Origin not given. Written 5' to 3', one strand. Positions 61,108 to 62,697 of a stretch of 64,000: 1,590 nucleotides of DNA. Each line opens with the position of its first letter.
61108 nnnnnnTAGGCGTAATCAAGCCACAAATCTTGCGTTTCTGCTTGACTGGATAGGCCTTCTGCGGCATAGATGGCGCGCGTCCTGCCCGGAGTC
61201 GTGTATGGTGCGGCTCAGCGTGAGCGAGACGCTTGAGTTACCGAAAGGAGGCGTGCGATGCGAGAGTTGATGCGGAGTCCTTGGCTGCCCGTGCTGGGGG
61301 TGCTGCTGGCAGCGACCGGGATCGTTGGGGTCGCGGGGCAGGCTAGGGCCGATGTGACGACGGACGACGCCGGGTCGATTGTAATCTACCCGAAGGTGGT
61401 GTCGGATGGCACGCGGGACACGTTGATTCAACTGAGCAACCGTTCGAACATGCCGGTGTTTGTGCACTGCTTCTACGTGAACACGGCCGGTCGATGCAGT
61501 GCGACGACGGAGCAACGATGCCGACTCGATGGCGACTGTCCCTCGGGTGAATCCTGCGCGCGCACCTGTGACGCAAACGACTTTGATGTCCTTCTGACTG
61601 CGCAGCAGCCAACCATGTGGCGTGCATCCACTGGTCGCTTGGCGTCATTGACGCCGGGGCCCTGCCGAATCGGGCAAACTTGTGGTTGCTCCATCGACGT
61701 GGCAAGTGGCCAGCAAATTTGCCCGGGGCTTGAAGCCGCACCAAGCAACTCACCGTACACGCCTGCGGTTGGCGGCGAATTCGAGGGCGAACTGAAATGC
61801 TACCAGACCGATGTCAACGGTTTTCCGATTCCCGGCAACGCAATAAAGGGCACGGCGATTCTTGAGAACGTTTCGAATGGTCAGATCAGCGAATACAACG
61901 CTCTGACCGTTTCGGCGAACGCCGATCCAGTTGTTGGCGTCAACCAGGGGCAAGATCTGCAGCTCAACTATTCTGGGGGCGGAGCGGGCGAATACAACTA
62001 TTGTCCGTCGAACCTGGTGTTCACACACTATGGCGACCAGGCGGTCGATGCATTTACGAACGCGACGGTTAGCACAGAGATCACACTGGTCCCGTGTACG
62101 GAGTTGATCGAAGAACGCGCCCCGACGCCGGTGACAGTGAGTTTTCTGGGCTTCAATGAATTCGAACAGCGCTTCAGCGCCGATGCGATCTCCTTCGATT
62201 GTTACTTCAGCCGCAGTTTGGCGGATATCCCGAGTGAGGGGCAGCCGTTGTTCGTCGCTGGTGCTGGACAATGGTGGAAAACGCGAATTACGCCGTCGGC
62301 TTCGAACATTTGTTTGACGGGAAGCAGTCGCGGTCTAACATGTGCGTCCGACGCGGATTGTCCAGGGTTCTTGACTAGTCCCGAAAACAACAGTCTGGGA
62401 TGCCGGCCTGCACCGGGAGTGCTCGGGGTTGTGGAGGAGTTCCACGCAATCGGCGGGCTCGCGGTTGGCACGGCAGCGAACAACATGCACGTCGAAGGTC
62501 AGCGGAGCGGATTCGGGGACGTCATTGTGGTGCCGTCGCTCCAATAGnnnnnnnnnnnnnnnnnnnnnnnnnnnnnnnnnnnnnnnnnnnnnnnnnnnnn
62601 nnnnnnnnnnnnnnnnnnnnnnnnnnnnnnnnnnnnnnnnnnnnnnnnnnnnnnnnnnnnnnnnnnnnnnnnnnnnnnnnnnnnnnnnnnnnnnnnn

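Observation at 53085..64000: The two paralog arrays form one contiguous co-oriented locus: a candidate undescribed extracellular system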

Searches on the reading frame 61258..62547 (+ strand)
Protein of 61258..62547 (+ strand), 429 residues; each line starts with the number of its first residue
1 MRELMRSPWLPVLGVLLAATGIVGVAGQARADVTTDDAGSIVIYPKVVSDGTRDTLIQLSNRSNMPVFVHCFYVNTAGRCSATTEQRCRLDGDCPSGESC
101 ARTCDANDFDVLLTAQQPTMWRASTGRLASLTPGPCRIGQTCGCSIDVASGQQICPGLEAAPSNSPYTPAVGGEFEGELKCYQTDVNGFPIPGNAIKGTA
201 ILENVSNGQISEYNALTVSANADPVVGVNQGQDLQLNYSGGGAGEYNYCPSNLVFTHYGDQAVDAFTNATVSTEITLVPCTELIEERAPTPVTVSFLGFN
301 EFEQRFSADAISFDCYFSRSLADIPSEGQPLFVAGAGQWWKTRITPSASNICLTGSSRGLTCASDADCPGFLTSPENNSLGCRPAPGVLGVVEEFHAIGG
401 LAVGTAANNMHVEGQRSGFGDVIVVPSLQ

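Call 5: search_protein_families(library=pfam, proteins=[window:61258-62547:+], max_evalue=1)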
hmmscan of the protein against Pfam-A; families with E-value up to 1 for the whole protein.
window:61258-62547:+ (429 aa): 3 families
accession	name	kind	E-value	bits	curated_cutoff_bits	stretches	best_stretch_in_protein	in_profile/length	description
PF07127.16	Nodulin_late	-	0.037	14.8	30.4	0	66-97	12-39/54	Late nodulin domain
PF25052.1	AtDEF-like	-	0.063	14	25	1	69-110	13-59/79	Defensin-like family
PF00095.26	WAP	-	0.068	13.9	20.8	0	78-100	11-29/41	WAP-type (Whey Acidic Protein) 'four-disulfide core'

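Call 6: search_protein_families(library=ncbifam, proteins=[window:61258-62547:+], max_evalue=1)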
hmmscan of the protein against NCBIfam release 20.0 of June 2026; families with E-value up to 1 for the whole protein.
window:61258-62547:+ (429 aa): 0 families

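Call 11: find_homologous_proteins(query=window:61258-62547:+)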
Query window:61258-62547:+ (429 aa): 874 proteins with E <= 0.001 among 8000 candidates; the best 120 are listed.
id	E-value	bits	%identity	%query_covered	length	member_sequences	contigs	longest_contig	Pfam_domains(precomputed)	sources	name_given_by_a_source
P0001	1.3e-291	985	100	100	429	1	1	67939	-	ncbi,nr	ncbi:MAG: hypothetical protein HY270_14800 [Deltaproteobacteria bacterium]|nr:hypothetical protein [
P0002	7.2e-234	795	82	97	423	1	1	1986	-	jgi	jgi:hypothetical protein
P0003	8.8e-226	768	80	97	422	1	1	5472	-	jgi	jgi:hypothetical protein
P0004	1.1e-219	748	77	100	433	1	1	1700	-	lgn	-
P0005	1.3e-213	728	75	100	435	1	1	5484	-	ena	-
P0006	1.9e-210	717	74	100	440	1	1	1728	-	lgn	-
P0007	5.0e-207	706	74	100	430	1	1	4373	-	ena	-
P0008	1.0e-197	675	70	100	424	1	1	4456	-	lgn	-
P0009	1.0e-181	623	65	100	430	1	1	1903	-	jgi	jgi:hypothetical protein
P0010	4.1e-180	617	66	100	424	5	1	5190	-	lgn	-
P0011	1.5e-172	592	64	100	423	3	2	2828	-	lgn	-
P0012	9.3e-169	580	64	100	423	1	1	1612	-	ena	-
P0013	8.2e-162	557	58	99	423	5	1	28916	-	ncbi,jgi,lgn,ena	-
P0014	2.2e-160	552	58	99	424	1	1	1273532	-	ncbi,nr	ncbi:MAG: hypothetical protein KatS3mg077_1787 [Candidatus Binatia bacterium]|nr:MAG: hypothetical p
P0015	3.2e-159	549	56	100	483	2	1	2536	-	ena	-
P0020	2.5e-151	523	56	99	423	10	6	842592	-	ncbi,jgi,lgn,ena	-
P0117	1.4e-64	237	38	97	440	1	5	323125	-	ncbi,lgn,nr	ncbi:MAG: hypothetical protein HYR72_05360 [Deltaproteobacteria bacterium]|nr:hypothetical protein [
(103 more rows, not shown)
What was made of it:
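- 61258..62547 (+): K1 = PKV-A (alpha type, array position 1). Secreted, all-beta, Cys-rich. 874 homologues (call 11).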

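Call 19: find_encoding_contigs(protein=P0014, flank=10000, max_places=3)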
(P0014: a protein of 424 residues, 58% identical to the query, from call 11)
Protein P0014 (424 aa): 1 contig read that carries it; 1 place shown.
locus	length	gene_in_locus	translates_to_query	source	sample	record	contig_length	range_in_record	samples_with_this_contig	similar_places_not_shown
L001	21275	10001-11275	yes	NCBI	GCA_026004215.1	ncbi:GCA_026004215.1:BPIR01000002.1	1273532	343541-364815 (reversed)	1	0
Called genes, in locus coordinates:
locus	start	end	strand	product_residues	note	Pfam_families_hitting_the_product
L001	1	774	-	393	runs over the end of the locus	PF04285:DUF444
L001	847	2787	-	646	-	PF08298:AAA_PrkA, PF13191:AAA_16 (faint), PF06798:PrkA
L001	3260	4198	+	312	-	PF00795:CN_hydrolase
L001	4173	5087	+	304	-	PF02540:NAD_synthase, PF03054:tRNA_Me_trans (faint), PF06508:QueC (faint)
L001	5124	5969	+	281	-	PF00590:TP_methylase, PF23016:RsmI_C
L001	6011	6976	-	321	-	PF02126:PTE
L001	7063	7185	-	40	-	-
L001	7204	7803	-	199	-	-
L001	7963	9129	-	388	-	-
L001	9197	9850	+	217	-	-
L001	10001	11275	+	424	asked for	-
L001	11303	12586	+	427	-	-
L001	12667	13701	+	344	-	-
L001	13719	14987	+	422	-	-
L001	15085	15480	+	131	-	PF00072:Response_reg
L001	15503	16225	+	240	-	PF06803:DUF1232 (weak)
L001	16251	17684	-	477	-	PF00875:DNA_photolyase, PF03441:FAD_binding_7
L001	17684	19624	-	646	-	-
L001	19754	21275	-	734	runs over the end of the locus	PF05048:NosD (faint), PF22842:Pel9A-like_beta_helix, PF13229:Beta_helix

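Call 21: find_encoding_contigs(protein=P0020, flank=10000, max_places=3)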
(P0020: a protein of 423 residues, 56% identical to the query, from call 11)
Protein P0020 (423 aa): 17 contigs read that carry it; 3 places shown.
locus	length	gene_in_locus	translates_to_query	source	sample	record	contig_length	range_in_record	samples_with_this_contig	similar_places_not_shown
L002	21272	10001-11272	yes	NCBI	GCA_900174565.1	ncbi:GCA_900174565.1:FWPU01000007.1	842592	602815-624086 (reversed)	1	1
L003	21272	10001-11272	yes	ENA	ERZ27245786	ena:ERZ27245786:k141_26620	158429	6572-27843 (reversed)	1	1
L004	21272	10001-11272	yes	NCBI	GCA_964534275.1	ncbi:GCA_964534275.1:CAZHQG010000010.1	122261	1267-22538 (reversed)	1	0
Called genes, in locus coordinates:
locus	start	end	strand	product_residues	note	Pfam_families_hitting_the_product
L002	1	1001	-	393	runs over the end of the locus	PF04285:DUF444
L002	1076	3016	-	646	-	PF08298:AAA_PrkA, PF13191:AAA_16 (faint), PF06798:PrkA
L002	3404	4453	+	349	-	PF00795:CN_hydrolase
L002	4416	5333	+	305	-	PF02540:NAD_synthase, PF03054:tRNA_Me_trans (faint)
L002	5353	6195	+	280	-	PF00590:TP_methylase, PF23016:RsmI_C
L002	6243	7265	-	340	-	PF02126:PTE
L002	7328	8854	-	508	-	-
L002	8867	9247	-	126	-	-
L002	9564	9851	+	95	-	-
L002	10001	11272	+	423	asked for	-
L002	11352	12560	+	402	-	-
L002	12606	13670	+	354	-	-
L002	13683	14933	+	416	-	-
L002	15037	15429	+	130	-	PF00072:Response_reg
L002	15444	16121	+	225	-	PF06803:DUF1232 (weak)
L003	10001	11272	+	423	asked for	-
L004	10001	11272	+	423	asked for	-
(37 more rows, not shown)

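Call 22: find_encoding_contigs(protein=P0117, flank=10000, max_places=2)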
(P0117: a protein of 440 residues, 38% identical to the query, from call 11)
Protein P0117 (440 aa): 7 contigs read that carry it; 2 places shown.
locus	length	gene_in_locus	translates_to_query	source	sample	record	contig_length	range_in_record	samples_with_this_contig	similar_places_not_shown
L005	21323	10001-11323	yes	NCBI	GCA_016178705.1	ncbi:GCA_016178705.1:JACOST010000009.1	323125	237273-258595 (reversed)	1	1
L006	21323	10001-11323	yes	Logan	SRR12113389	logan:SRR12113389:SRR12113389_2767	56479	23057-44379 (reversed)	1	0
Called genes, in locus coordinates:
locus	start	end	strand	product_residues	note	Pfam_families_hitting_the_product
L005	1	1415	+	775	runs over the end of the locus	PF14814:UB2H, PF00912:Transgly, PF00905:Transpeptidase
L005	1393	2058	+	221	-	PF00515:TPR_1 (faint), PF13432:TPR_16 (faint), PF07719:TPR_2 (faint), PF13181:TPR_8 (faint), PF13414:TPR_11 (weak), PF13428:TPR_14 (faint), PF14559:TPR_19 (weak), PF13424:TPR_12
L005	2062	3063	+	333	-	PF00814:TsaD, PF22521:HypF_C_2 (weak)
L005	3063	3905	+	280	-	PF05401:NodS, PF00398:RrnaAD, PF13649:Methyltransf_25 (faint)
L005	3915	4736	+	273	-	PF01149:Fapy_DNA_glyco, PF06831:H2TH, PF06827:zf-FPG_IleRS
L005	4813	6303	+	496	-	PF03007:WS_DGAT_cat, PF06974:WS_DGAT_C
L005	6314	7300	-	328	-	PF00296:Bac_luciferase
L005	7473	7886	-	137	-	-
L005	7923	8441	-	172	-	-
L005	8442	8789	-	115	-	-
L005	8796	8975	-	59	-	-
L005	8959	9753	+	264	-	-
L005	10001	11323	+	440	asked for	-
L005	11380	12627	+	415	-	-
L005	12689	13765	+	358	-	-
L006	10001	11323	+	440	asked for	-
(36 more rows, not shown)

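Call 23: predict_structure(alignment_id=A4)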
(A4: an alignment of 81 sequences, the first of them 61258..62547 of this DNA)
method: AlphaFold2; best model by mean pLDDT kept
length: 429 residues; sequences in the alignment: 81
mean_pLDDT: 89.2   pTM: 0.87
mean pLDDT of the five models: 89.2, 88.7, 87.4, 87.0, 86.9
residues with pLDDT >= 90: 329; 70-90: 64; 50-70: 18; < 50: 18
segments of 3 or more residues with pLDDT < 50: 1-7, 23-31
pLDDT, mean of each block of 10 residues (from residue 1): 38 53 42 73 97 96 95 95 92 93 92 91 94 85 90 86 86 95 95 96 93 96 93 94 94 95 94 96 94 96 94 93 83 90 96 96 97 96 96 95 92 87 90
secondary structure, 60 per line:
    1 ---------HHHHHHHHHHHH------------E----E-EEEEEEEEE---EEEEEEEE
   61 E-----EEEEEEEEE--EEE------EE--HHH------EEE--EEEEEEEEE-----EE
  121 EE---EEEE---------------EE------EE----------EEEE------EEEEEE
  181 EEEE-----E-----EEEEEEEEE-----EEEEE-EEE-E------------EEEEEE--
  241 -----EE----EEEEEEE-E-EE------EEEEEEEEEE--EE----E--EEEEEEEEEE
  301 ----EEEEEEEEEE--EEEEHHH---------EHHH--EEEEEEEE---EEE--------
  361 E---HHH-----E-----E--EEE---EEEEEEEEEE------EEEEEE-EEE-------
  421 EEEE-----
elements in order: H10-21 E41-49 E53-61 E67-75 E78-80 E100-102 E105-113 E119-122 E126-129 E165-168 E175-184 E196-204 E210-214 E216-218 E233-238 E252-258 E270-279 E291-300 E305-314 E317-320 E339-346 E350-352 E382-384 E388-397 E404-409 E411-413 E421-424
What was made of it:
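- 61258..62547 (+): AF2 pLDDT 89.2, pTM 0.87 (call 23).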

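Call 27: fold_search(model_id=the predicted structure, library=pdb)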
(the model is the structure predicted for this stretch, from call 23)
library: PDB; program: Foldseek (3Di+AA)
matches with E <= 10: 971; with E <= 0.001: 8
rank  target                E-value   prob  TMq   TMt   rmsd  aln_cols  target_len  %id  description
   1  6kzb_A                1.3e-04  0.66  0.12  0.08  20.1       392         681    7  Transglutaminase2 complexed with calcium (released 2020-12-09)
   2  4pyg_A                2.0e-04  0.66  0.12  0.08  21.0       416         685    7  Transglutaminase2 complexed with GTP (released 2015-02-11)
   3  8goc_A                5.0e-04  0.21  0.10  0.11  23.2       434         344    9  Structure of beta-arrestin2 in complex with a phosphopeptide corresponding to the human Vasopressin V2 receptor, V2R (released 2023-05-17)
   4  6a8p_A                6.8e-04  0.60  0.11  0.08  20.1       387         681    6  Transglutaminase 2 mutant G224V in complex with GTP (released 2018-09-26)
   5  8i0z_A                8.0e-04  0.12  0.08  0.09  24.2       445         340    9  Structure of beta-arrestin2 in complex with a phosphopeptide corresponding to the human C5a anaphylatoxin chemotactic  (released 2023-05-17)
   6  8j8v_A                8.4e-04  0.15  0.10  0.11  24.1       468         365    8  Structure of beta-arrestin2 in complex with D6Rpp (Local Refine) (released 2023-12-27)
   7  8oxv_A                8.9e-04  0.60  0.12  0.09  19.7       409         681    7  Transglutaminase 3 zymogen in complex with DH patient-derived Fab DH63-B02 (released 2023-10-18)
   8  6t1d_A                9.9e-04  0.28  0.13  0.16  20.4       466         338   10  Pleurotus Ostreatus Lectin (POL), compelx with melibiose (released 2020-02-19)
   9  6kzb_C                1.0e-03  0.35  0.11  0.08  20.9       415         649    9  Transglutaminase2 complexed with calcium (released 2020-12-09)
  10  9ky2_A                1.0e-03  0.15  0.10  0.11  23.5       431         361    8  Structure of beta-arrestin2 in complex with mouse C5aR1pp (released 2025-11-26)
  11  1kv3_A                1.2e-03  0.41  0.11  0.08  21.0       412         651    7  HUMAN TISSUE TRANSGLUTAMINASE IN GDP BOUND FORM (released 2002-03-13)
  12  5mhl_B                1.4e-03  0.57  0.12  0.08  21.8       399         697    6  FXIIIa in complex with the inhibitor Mi0621 (released 2017-12-20)
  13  6a8p_B                1.4e-03  0.44  0.12  0.08  20.9       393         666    6  Transglutaminase 2 mutant G224V in complex with GTP (released 2018-09-26)
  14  7usy_J                1.4e-03  0.08  0.09  0.10  24.6       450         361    7  Structure of C. elegans TMC-1 complex with ARRD-6 (released 2022-10-19)
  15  8go9_A                1.5e-03  0.12  0.10  0.11  24.1       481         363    8  Structure of beta-arrestin2 in complex with a phosphopeptide corresponding to the human Atypical chemokine receptor 2, (released 2023-12-27)
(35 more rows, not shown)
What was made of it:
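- Closest known: Tandem beta-sandwich proteins found by Foldseek. Different: Whole-protein TM-score is at most 0.22, rmsd is about 20 Å for the long alignments, and identity is at most 10% (call 27).
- They have a two-beta-sandwich architecture, and the weak Foldseek matches are to transglutaminase and arrestin chains (call 27).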

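Call 29: search_protein_families(library=pfam, alignment_id=A4, max_evalue=0.01)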
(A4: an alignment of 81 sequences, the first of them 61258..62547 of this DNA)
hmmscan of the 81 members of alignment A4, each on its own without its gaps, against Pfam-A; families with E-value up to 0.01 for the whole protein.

A. member 1, window:61258-62547:+ (429 aa): 0 families

B. families by the number of members that match (of 81 scanned): 2 families
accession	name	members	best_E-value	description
PF04706.18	Dickkopf_N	1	0.00025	Dickkopf N-terminal cysteine-rich region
PF00095.26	WAP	1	0.0072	WAP-type (Whey Acidic Protein) 'four-disulfide core'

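Call 31: search_solved_structures(query=A4, max_evalue=10)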
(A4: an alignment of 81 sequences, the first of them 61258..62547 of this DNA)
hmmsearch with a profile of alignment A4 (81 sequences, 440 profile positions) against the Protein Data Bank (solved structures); distinct sequences matched with E-value up to 10: 4.
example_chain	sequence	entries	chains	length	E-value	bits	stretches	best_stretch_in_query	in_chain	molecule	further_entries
8ay5_A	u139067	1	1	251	0.79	11.4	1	233-285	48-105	Capsid protein VP1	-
8ay4_A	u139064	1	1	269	0.85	11.3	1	233-285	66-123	Capsid protein VP1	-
3vdd_A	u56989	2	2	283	0.93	11.2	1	233-285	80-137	Protein VP1 | Capsid protein VP1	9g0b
1fpn_1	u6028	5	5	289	0.96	11.1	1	233-285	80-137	COAT PROTEIN VP1 | Protein VP1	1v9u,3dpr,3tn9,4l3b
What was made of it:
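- No catalytic family signature appears in Pfam, NCBIfam or PDB (calls 5, 6, 29, 31).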

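Call 35: find_related_loci(query=A4, collection=genome_contigs, flank=10000)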
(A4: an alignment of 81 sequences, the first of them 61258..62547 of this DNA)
Query A4 (429 aa) in genome_contigs; peptide patterns used: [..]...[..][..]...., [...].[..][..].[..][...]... (x = any residue, [..] = any of these).
103 stretches matched a pattern; 60 encode a relative of the query (tblastn E <= 1e-3); 59 distinct loci.
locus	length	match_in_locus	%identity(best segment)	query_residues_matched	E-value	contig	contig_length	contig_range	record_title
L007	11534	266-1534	59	4-428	4e-158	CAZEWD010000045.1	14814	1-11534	MAG TPA_asm: uncultured Candidatus Binatia bacterium isolate SRP263991_co5_163 genome assembly, contig: NODE_7887_length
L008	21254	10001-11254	56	1-426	6e-157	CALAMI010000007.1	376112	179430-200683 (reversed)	MAG: Candidatus Binatia bacterium isolate R1_Bin_MAXBIN__076_sub_1 genome assembly, contig: c_000001358078, whole genome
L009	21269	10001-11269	56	1-426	7e-155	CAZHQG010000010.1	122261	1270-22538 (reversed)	MAG TPA_asm: uncultured Candidatus Binatia bacterium isolate binchicken_co40_104 genome assembly, contig: NODE_185_lengt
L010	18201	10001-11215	55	1-425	6e-141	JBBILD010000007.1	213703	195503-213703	MAG: Myxococcales bacterium isolate SLS170214_bin_200 NODE_22_length_213703_cov_2.99657, whole genome shotgun sequence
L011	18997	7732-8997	58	1-426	6e-166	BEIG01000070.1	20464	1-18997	Bacterium HR30 DNA, contig: NODE_786_70, isolate: HRbin30, whole genome shotgun sequence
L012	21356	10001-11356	50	1-429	6e-119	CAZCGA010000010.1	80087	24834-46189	MAG TPA_asm: uncultured Candidatus Binatia bacterium isolate SRP119689_co1_8 genome assembly, contig: NODE_300_length_80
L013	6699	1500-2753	44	1-417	9e-98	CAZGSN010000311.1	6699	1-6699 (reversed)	MAG TPA_asm: uncultured Candidatus Binatia bacterium isolate binchicken_co200_33 genome assembly, contig: k141_753572, w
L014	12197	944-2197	44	1-417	3e-92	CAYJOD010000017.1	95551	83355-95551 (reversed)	MAG TPA_asm: uncultured Candidatus Binatia bacterium isolate ERP124720_co1_58 genome assembly, contig: NODE_316_length_9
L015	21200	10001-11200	43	1-426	4e-89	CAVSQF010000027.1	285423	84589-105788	MAG: uncultured delta proteobacterium isolate MFD01476.bin.1.163 genome assembly, contig: contig_27952, whole genome sho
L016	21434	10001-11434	40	1-429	1e-85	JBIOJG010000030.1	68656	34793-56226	MAG: Candidatus Binatia bacterium isolate GcC5-6 k141_332814_length_68656_cov_73.9766, whole genome shotgun sequence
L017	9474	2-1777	38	14-428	4e-76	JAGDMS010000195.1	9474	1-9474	MAG: Deltaproteobacteria bacterium isolate CTSoil_040 scaffold_6219, whole genome shotgun sequence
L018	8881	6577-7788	39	1-418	5e-74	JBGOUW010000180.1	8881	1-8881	MAG: Candidatus Binatia bacterium isolate OBJ_0618_7090110_13 k141_10234106_length_8881_cov_22.3993, whole genome shotgu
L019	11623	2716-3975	43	1-428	2e-92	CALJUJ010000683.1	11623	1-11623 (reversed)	MAG TPA_asm: uncultured bacterium isolate SRR7515933_bin.87_CONCOCT_v1.1_MAG genome assembly, contig: ERZ869942.3129, wh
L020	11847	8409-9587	39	6-426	1e-71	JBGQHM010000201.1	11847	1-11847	MAG: Candidatus Binatia bacterium isolate OBJ2_061818_070_72 k141_400709_length_11847_cov_13.0000, whole genome shotgun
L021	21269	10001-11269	36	1-428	3e-71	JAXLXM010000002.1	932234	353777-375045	MAG: Candidatus Binatia bacterium isolate STL-DESB1 C1.37.fa-2, whole genome shotgun sequence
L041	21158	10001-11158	34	2-423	3e-50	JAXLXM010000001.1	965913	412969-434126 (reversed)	MAG: Candidatus Binatia bacterium isolate STL-DESB1 C1.37.fa-1, whole genome shotgun sequence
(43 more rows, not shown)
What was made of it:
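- Nearly all loci come from one lineage (call 35).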

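Call 41: search_protein_families(library=pfam, proteins=[L041:686-1996:+, L041:2000-4300:+, L041:4391-5851:+, L041:5640-8909:+, L041:8913-9866:+, L041:15261-15911:+, L041:15915-16460:+, L041:17028-17621:+, L041:18288-20537:+, L001:15028-15477:+], max_evalue=0.01)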
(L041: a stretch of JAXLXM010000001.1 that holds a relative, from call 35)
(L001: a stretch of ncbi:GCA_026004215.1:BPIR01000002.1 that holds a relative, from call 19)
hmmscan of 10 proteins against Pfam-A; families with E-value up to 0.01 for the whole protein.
L041:686-1996:+ (437 aa): 3 families
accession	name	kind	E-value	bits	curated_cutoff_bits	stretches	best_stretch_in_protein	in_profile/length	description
PF02481.21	DNA_processg_A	-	3.2e-73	245.8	29.6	1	140-344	2-210/212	DNA recombination-mediator protein A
PF17782.7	DprA_WH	-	1.1e-16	61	22.9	1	367-421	7-61/61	DprA winged helix domain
PF21102.3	DprA_N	-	0.002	18.2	22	1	76-107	7-38/64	DprA-like N-terminal HHH domain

L041:2000-4300:+ (767 aa): 4 families
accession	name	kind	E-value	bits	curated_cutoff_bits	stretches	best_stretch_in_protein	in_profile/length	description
PF01131.25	Topoisom_bac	-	2.9e-123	412.3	35.1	1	129-560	2-409/411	DNA topoisomerase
PF01396.24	Zn_ribbon_Top1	-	3.9e-36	123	32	3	643-678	2-37/39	Topoisomerase DNA binding C4 zinc finger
PF01751.28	Toprim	-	1.4e-21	76.9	23.1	1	6-114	2-96/96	Toprim domain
PF13408.12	Zn_ribbon_recom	-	0.0017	19.1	25.3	0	591-624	6-34/58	Recombinase zinc beta ribbon domain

L041:4391-5851:+ (487 aa): 11 families
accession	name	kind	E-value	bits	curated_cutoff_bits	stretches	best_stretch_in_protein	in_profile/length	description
PF01134.28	GIDA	-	1.2e-92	311.5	22.1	1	26-386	2-389/391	Glucose inhibited division protein A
PF01266.30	DAO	-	5.3e-07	29.9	27.9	1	26-57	2-33/353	FAD dependent oxidoreductase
PF13450.12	NAD_binding_8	-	4e-06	27.4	21.9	1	28-57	1-30/68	NAD(P)-binding Rossmann-like domain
PF07992.20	Pyr_redox_2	-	3.6e-05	23.8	26.1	1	24-56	143-175/291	Pyridine nucleotide-disulphide oxidoreductase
PF05834.18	Lycopene_cycl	-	6.8e-05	22.5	23.4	1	26-172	2-157/380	Lycopene cyclase protein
PF12831.13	FAD_oxidored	-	0.0002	21.2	27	1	26-55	2-31/416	FAD dependent oxidoreductase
PF00070.33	Pyr_redox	-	0.00022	22.1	22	1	26-56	2-32/82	Pyridine nucleotide-disulphide oxidoreductase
PF01494.25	FAD_binding_3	-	0.00085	19.1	22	1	24-56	2-34/349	FAD binding domain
PF00890.30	FAD_binding_2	-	0.0009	19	20.4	1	26-55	2-31/414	FAD binding domain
PF01262.27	AlaDh_PNT_C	-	0.0065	16.4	23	0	23-57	28-62/214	Alanine dehydrogenase/PNT, C-terminal domain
PF02737.24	3HCDH_N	-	0.0073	16.7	22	0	26-64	2-40/180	3-hydroxyacyl-CoA dehydrogenase, NAD binding domain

L041:5640-8909:+ (1090 aa): 4 families
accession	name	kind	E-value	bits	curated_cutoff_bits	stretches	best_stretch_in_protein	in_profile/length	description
PF03710.21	GlnE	-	1.9e-127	424.3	24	2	677-915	3-249/252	Glutamate-ammonia ligase adenylyltransferase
PF08335.16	GlnD_UR_UTase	-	3.1e-56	189.7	21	2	419-560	2-141/141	GlnD PII-uridylyltransferase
PF10335.14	DUF294_C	-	3.2e-07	30.7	22.5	1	431-512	29-106/145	Putative nucleotidyltransferase substrate binding domain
PF03445.19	DUF294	-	0.00022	21.6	21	0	758-848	15-99/138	Putative nucleotidyltransferase DUF294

L041:8913-9866:+ (318 aa): 1 family
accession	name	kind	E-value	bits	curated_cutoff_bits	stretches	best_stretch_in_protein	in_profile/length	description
PF01063.24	Aminotran_4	-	2.7e-50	171.7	28.5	1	46-278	1-223/223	Amino-transferase class IV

L041:15261-15911:+ (217 aa): 0 families

L041:15915-16460:+ (182 aa): 0 families

L041:17028-17621:+ (198 aa): 0 families

L041:18288-20537:+ (750 aa): 7 families
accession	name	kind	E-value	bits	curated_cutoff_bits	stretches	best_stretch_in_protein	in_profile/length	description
PF08275.17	DNAG_N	-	2e-34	118.9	26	1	291-413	2-127/128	DNA primase catalytic core, N-terminal domain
PF01807.25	Zn_ribbon_DnaG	-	4.1e-34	116.7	24.9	1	173-266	2-95/98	CHC2 zinc finger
PF13155.12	Toprim_2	-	3.4e-16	59.8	22.1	1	424-508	1-87/88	Toprim-like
PF13662.12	Toprim_4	-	2.1e-14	53.9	25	1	422-485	2-72/85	Toprim domain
PF01751.28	Toprim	-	6.9e-11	42.6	23.1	1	423-487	2-80/96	Toprim domain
PF13362.12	Toprim_3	-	2.5e-08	34.7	27.2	1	423-514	2-94/95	Toprim domain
PF10410.14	DnaB_bind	-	0.00013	22.6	20.6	1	542-581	16-55/56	DnaB-helicase binding domain of primase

L001:15028-15477:+ (150 aa): 1 family
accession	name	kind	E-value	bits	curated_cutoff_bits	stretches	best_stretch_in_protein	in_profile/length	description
PF00072.30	Response_reg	-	1.5e-26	93.2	30.2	1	25-134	1-107/111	Response regulator receiver domain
